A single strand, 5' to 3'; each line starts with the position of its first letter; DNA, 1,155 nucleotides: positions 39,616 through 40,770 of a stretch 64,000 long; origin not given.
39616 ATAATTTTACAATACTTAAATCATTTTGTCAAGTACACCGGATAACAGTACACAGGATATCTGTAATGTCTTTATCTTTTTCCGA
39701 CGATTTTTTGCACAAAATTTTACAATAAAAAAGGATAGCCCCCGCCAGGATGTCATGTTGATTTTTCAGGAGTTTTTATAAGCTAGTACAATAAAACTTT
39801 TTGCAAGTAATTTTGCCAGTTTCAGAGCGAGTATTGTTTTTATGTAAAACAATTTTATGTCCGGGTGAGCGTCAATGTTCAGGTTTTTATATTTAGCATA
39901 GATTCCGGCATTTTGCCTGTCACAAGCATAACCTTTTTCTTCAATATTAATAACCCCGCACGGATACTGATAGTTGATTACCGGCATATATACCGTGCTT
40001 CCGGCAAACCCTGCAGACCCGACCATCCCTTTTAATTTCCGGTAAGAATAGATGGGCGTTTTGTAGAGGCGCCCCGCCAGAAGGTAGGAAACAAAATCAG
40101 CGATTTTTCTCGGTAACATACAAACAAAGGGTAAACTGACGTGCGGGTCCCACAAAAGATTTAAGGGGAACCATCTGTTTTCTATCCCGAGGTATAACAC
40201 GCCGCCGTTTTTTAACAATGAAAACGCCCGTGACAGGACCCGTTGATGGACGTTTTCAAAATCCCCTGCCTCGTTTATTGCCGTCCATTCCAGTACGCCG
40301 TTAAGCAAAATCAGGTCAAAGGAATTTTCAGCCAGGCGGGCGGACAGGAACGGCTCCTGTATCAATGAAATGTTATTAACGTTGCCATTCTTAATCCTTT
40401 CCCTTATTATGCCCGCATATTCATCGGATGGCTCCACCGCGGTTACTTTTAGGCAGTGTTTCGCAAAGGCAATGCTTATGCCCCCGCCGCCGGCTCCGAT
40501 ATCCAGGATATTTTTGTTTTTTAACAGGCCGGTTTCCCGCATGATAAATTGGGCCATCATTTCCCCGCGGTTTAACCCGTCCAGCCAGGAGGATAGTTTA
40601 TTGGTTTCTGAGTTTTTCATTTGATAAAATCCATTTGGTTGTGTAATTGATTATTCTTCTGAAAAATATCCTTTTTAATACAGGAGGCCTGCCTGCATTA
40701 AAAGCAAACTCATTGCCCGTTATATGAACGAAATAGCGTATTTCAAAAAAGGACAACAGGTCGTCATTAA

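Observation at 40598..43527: A zinc-ribbon methyltransferase to GT4 order occurs twice, once as adjacent genes with a kinase fused to GT4 and once as a single fusion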

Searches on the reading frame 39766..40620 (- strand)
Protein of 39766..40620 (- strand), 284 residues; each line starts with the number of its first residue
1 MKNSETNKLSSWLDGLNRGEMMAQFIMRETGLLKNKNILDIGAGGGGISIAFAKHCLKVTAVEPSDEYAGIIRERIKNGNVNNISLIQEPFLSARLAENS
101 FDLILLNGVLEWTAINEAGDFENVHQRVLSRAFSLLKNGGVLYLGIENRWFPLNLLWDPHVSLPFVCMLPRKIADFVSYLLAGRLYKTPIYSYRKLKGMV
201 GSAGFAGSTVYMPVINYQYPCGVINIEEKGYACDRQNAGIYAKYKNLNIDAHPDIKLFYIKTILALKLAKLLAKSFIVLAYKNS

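Call 9: search_protein_families(library=pfam, proteins=[window:39766-40620:-], max_evalue=0.001)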
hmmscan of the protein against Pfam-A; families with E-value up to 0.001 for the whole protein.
window:39766-40620:- (284 aa): 9 families
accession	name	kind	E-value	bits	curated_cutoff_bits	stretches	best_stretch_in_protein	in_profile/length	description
PF08241.18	Methyltransf_11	-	2e-13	51.2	21.2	1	39-144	1-95/95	Methyltransferase domain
PF13649.12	Methyltransf_25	-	2.9e-12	47.5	27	1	38-140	1-97/97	Methyltransferase domain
PF08242.18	Methyltransf_12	-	4.4e-12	47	30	1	39-142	1-98/98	Methyltransferase domain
PF13847.12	Methyltransf_31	-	1.1e-10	41.8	27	1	34-144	3-109/145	Methyltransferase domain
PF13489.12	Methyltransf_23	-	8e-10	39.1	27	1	22-148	9-120/164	Methyltransferase domain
PF05175.20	MTS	-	1.3e-07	31.8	23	1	34-144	31-138/170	Methyltransferase small domain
PF00398.26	RrnaAD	-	1.9e-05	24.3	24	1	22-98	18-92/263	Ribosomal RNA adenine dimethylase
PF01209.24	Ubie_methyltran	-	4e-05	23.5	20.1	1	22-144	35-151/233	ubiE/COQ5 methyltransferase family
PF02527.21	GidB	-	0.00052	19.8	27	1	34-115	46-130/184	rRNA small subunit methyltransferase G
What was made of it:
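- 39766..40620 (-): 284-aa class I SAM methyltransferase ('MT284'), the conserved partner of the kinase. Its start overlaps the kinase gene's end by 23 nt. PF08241 and PF13649 (call 9).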

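Call 62: search_solved_structures(query=window:39769-40620:-, max_evalue=0.1)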
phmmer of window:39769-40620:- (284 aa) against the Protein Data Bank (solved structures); distinct sequences matched with E-value up to 0.1: 25.
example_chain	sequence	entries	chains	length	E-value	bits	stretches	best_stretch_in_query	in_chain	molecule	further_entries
2yxd_A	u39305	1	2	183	0.0005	22.7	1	29-126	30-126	Probable cobalt-precorrin-6Y C(15)-methyltransferase [decarboxylating]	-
3dlc_A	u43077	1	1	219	0.0015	21.2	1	23-144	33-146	Putative S-adenosyl-L-methionine-dependent Methyltransferase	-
5z9o_A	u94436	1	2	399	0.0017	21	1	26-135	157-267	Cyclopropane-fatty-acyl-phospholipid synthase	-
4jxj_A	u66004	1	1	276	0.0021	20.7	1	23-102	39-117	Ribosomal RNA small subunit methyltransferase A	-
1vl5_A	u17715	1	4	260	0.0035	20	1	26-143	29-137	unknown conserved protein BH2331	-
1dus_A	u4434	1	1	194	0.0087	18.7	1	26-149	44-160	MJ0882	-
3grz_A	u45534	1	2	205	0.0091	18.6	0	28-110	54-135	Ribosomal protein L11 methyltransferase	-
4m36_A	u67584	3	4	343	0.011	18.3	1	35-83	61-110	Protein arginine N-methyltransferase 7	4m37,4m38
4r6w_A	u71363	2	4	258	0.015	17.9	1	24-110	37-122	Phosphoethanolamine N-methyltransferase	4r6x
3uj6_A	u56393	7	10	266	0.015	17.9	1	24-113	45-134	Phosphoethanolamine N-methyltransferase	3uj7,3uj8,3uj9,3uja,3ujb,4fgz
3ujd_A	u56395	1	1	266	0.015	17.9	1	24-113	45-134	Phosphoethanolamine N-methyltransferase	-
3ujc_A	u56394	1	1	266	0.017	17.7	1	24-109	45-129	Phosphoethanolamine N-methyltransferase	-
5eku_A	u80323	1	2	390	0.018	17.7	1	35-83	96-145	Arginine N-methyltransferase, putative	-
8bva_A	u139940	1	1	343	0.018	17.6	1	25-102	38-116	Protein arginine N-methyltransferase 2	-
8c1j_A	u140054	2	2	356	0.019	17.5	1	25-102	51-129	Protein arginine N-methyltransferase 2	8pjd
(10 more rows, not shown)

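Call 86: search_solved_structures(query=A4, max_evalue=0.01)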
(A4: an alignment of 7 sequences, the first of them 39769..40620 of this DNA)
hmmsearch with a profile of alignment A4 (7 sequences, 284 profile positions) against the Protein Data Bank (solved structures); distinct sequences matched with E-value up to 0.01: 105 (the best 60 are shown).
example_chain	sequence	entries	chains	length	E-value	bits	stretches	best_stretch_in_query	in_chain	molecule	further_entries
3sm3_A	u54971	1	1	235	3.3e-11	46.1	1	33-144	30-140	SAM-dependent methyltransferases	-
1xxl_A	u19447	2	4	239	1.3e-10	44.1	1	27-141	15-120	YcgJ protein | ycgJ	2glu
3mgg_A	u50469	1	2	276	4.5e-10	42.4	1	23-129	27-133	Methyltransferase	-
5doo_A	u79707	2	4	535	6.4e-10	41.9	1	32-129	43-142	protein lysine methyltransferase 2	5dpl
1vl5_A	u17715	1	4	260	4.7e-09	39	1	29-143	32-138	unknown conserved protein BH2331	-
1wzn_A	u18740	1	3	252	1.9e-08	37.1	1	9-106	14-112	SAM-dependent methyltransferase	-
1ve3_A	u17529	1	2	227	2e-08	37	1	33-139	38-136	hypothetical protein PH0226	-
3dlc_A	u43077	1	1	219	4.4e-08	35.9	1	36-144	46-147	Putative S-adenosyl-L-methionine-dependent Methyltransferase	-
2yxd_A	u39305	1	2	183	1.8e-07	33.9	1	33-92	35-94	Probable cobalt-precorrin-6Y C(15)-methyltransferase [decarboxylating]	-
6mro_A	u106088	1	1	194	2.5e-07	33.4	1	29-137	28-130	methyl transferase from Methanosarcina acetivorans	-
9ohl_C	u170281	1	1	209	2.8e-07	33.2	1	20-106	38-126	rRNA N(6)-adenosine-methyltransferase METTL5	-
6h2u_A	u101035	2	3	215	3e-07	33.1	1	20-106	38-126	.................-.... protein 5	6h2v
7qos_A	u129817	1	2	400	3.4e-07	32.9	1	26-155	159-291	Cyclopropane-fatty-acyl-phospholipid synthase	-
8gdu_A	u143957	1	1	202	4.4e-07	32.6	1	29-135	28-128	Methyltransferase domain-containing protein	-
4htf_A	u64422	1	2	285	6.1e-07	32.1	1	13-145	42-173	S-adenosylmethionine-dependent methyltransferase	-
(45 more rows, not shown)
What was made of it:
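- Phosphoethanolamine N-methyltransferases appear among weak PDB hits of MT284 (calls 62, 86).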

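Call 91: find_related_loci(query=A4, collection=metagenome_contigs, flank=5000)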
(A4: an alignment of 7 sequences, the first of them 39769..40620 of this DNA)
Query A4 (284 aa) in metagenome_contigs; peptide patterns used: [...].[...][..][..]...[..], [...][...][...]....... (x = any residue, [..] = any of these).
600 stretches matched a pattern (row limit reached: there are more); 527 encode a relative of the query (tblastn E <= 1e-3); the best 80 are kept; 80 distinct loci.
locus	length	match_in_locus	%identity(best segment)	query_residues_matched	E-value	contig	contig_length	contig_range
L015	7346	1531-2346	40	13-282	2e-63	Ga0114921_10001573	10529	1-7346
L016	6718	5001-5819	39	12-282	2e-61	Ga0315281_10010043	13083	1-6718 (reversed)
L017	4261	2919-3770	37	1-284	2e-61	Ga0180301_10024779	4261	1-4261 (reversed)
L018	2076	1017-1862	39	3-282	8e-62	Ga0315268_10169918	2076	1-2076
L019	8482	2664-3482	39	12-282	2e-60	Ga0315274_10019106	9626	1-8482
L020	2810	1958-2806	39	5-280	3e-51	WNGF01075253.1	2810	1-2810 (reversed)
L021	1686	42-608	45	96-282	1e-47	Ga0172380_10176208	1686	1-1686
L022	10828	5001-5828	35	15-280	4e-45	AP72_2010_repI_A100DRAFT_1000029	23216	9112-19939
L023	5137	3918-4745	37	15-280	5e-44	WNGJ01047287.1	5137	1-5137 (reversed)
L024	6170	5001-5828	37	15-280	4e-44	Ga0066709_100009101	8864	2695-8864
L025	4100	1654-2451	34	17-280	1e-43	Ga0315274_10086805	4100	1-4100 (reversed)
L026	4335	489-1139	39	15-229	3e-42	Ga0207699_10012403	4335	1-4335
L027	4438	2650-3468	30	15-282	1e-40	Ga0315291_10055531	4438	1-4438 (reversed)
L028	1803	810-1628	33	15-283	7e-41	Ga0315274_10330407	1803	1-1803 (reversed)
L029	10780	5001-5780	37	18-283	2e-40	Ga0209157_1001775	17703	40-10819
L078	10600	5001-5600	32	31-228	3e-29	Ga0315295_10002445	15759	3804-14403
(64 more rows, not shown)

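Call 94: search_solved_structures(query=L078:4674-6623:+, max_evalue=0.001)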
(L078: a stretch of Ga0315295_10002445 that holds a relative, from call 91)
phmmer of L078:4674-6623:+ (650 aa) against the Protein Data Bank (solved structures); distinct sequences matched with E-value up to 0.001: 14.
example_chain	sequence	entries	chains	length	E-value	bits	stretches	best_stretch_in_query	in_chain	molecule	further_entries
3sm3_A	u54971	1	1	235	4.5e-07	32.1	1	111-224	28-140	SAM-dependent methyltransferases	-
1ve3_A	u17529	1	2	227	4.6e-06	28.8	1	91-222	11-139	hypothetical protein PH0226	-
3mgg_A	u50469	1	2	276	9e-06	27.8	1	113-223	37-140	Methyltransferase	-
6uak_A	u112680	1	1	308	2.6e-05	26.3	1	114-222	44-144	SAM dependent methyltransferase LahSB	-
8gdu_A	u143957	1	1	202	8.8e-05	24.6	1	115-223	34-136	Methyltransferase domain-containing protein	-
3l8d_A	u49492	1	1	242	0.00012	24.1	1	111-225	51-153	Methyltransferase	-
6mro_A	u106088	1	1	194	0.00025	23.1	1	115-223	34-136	methyl transferase from Methanosarcina acetivorans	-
3dlc_A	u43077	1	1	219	0.0003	22.8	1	116-223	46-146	Putative S-adenosyl-L-methionine-dependent Methyltransferase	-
9sls_A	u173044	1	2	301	0.00041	22.4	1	115-223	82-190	Methyltransferase type 12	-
2kpi_A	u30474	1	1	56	0.00062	21.8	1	16-50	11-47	Uncharacterized protein SCO3027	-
4kdr_A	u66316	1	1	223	0.00065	21.7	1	115-234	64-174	3-demethylubiquinone-9 3-methyltransferase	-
5dpm_A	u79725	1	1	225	0.00066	21.7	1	115-234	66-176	Ubiquinone biosynthesis O-methyltransferase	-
6zxw_H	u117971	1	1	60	0.00083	21.4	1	17-52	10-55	Uncharacterized protein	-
3bus_A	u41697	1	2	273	0.00099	21.1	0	104-224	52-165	Methyltransferase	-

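Call 96: search_protein_families(library=pfam, proteins=[L078:129-1313:+, L078:1594-3393:+, L078:3369-4481:+, L078:4695-6626:+, L078:6623-7297:+, L078:7275-8471:+, L078:8671-9825:+], max_evalue=0.001)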
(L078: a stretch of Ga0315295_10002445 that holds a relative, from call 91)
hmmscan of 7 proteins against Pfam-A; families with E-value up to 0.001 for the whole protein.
L078:129-1313:+ (394 aa): 1 family
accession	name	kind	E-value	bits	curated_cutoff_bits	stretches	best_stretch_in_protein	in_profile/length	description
PF01075.23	Glyco_transf_9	-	6.6e-25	88.3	22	1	127-368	4-241/247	Glycosyltransferase family 9 (heptosyltransferase)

L078:1594-3393:+ (599 aa): 16 families
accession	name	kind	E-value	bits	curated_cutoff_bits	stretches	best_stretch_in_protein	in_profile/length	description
PF13692.12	Glyco_trans_1_4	-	4.5e-25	89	27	1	184-319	3-140/142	Glycosyl transferases group 1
PF13649.12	Methyltransf_25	-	2.6e-20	73.4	27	1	413-509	1-97/97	Methyltransferase domain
PF00534.26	Glycos_transf_1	-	3.2e-20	72.8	26.4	1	185-334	18-171/172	Glycosyl transferases group 1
PF08241.18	Methyltransf_11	-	5.9e-19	68.9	21.2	1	414-513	1-95/95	Methyltransferase domain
PF13847.12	Methyltransf_31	-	8.1e-19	68.2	27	1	408-517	2-113/145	Methyltransferase domain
PF13439.12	Glyco_transf_4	-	5.2e-15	56.3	28.5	1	17-169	2-169/170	Glycosyltransferase Family 4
PF13489.12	Methyltransf_23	-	7.2e-15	55.5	27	1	398-563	13-159/164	Methyltransferase domain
PF02353.26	CMAS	-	8.8e-15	55.2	27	1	391-516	44-167/273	Mycolic acid cyclopropane synthetase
PF08242.18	Methyltransf_12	-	3.6e-13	50.5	30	1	414-510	1-97/98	Methyltransferase domain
PF01209.24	Ubie_methyltran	-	2.6e-11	43.8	20.1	1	402-519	40-157/233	ubiE/COQ5 methyltransferase family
PF13579.12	Glyco_trans_4_4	-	5.2e-10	40.3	29.7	1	17-165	1-158/158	Glycosyl transferase 4-like domain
PF05175.20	MTS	-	5.3e-05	23.3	23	1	401-514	23-139/170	Methyltransferase small domain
PF07021.18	MetW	-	9.6e-05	22.5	21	1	407-526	11-115/193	Methionine biosynthesis protein MetW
PF06325.19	PrmA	-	0.00019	21.5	22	1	407-509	159-254/296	Ribosomal protein L11 methyltransferase (PrmA)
PF08003.17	Methyltransf_9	-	0.00031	20.3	23.8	1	398-514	104-218/315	Protein of unknown function (DUF1698)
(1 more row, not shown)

L078:3369-4481:+ (370 aa): 1 family
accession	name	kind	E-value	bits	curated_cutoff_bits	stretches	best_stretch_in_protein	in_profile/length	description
PF01075.23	Glyco_transf_9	-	4e-27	95.5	22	1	93-339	2-238/247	Glycosyltransferase family 9 (heptosyltransferase)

L078:4695-6626:+ (643 aa): 10 families
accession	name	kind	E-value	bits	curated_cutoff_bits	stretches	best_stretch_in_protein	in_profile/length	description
PF08241.18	Methyltransf_11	-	1.6e-20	73.9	21.2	1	111-216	1-95/95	Methyltransferase domain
PF13649.12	Methyltransf_25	-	1.5e-17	64.5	27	1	110-212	1-97/97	Methyltransferase domain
PF13847.12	Methyltransf_31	-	2.9e-14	53.4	27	1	105-217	2-110/145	Methyltransferase domain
PF08242.18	Methyltransf_12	-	5.2e-12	46.8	30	1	111-214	1-98/98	Methyltransferase domain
PF13489.12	Methyltransf_23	-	1.3e-10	41.7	27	1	102-252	17-146/164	Methyltransferase domain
PF01209.24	Ubie_methyltran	-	6e-10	39.3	20.1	1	106-250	47-184/233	ubiE/COQ5 methyltransferase family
PF03966.22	Trm112p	-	8.5e-06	26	22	1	10-39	9-40/40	Trm112p-like protein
PF01636.29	APH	-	9.3e-06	26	23.2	1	373-555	12-206/239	Phosphotransferase enzyme family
PF05175.20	MTS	-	3.6e-05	23.9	23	1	106-220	31-142/170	Methyltransferase small domain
PF02353.26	CMAS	-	0.00043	20.1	27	1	102-214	58-162/273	Mycolic acid cyclopropane synthetase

L078:6623-7297:+ (224 aa): 7 families
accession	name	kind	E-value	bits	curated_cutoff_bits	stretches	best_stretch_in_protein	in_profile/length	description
PF13649.12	Methyltransf_25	-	1.2e-21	77.6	27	1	49-147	1-97/97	Methyltransferase domain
PF08241.18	Methyltransf_11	-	1.4e-21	77.4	21.2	1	50-151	1-95/95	Methyltransferase domain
PF13847.12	Methyltransf_31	-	1.5e-16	60.8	27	1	48-171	6-129/145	Methyltransferase domain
PF08242.18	Methyltransf_12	-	2.7e-15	57.3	30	1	50-149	1-98/98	Methyltransferase domain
PF01209.24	Ubie_methyltran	-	3.4e-13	49.9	20.1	1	30-167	35-168/233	ubiE/COQ5 methyltransferase family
PF13489.12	Methyltransf_23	-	1.9e-12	47.7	27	1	27-201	6-163/164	Methyltransferase domain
PF05175.20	MTS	-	0.00047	20.3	23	1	21-155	7-142/170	Methyltransferase small domain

L078:7275-8471:+ (398 aa): 1 family
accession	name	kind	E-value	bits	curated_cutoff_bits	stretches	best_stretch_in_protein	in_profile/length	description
PF01041.23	DegT_DnrJ_EryC1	-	2.4e-48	165.6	19.8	1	35-394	26-359/360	DegT/DnrJ/EryC1/StrS aminotransferase family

L078:8671-9825:+ (384 aa): 3 families
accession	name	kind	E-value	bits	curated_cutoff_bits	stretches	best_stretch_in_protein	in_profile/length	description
PF04055.27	Radical_SAM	-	1.1e-15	58.6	29.5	1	52-186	3-137/166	Radical SAM superfamily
PF13186.11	SPASM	-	1.1e-11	45.3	21.5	1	317-379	1-67/67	Iron-sulfur cluster-binding domain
PF13353.11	Fer4_12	-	2.3e-05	25.1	22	1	53-161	12-116/137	4Fe-4S single cluster domain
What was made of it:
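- L078 carries a zinc-ribbon-methyltransferase-kinase fusion in a locus with GT9 genes and a GT4-methyltransferase fusion (call 96).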
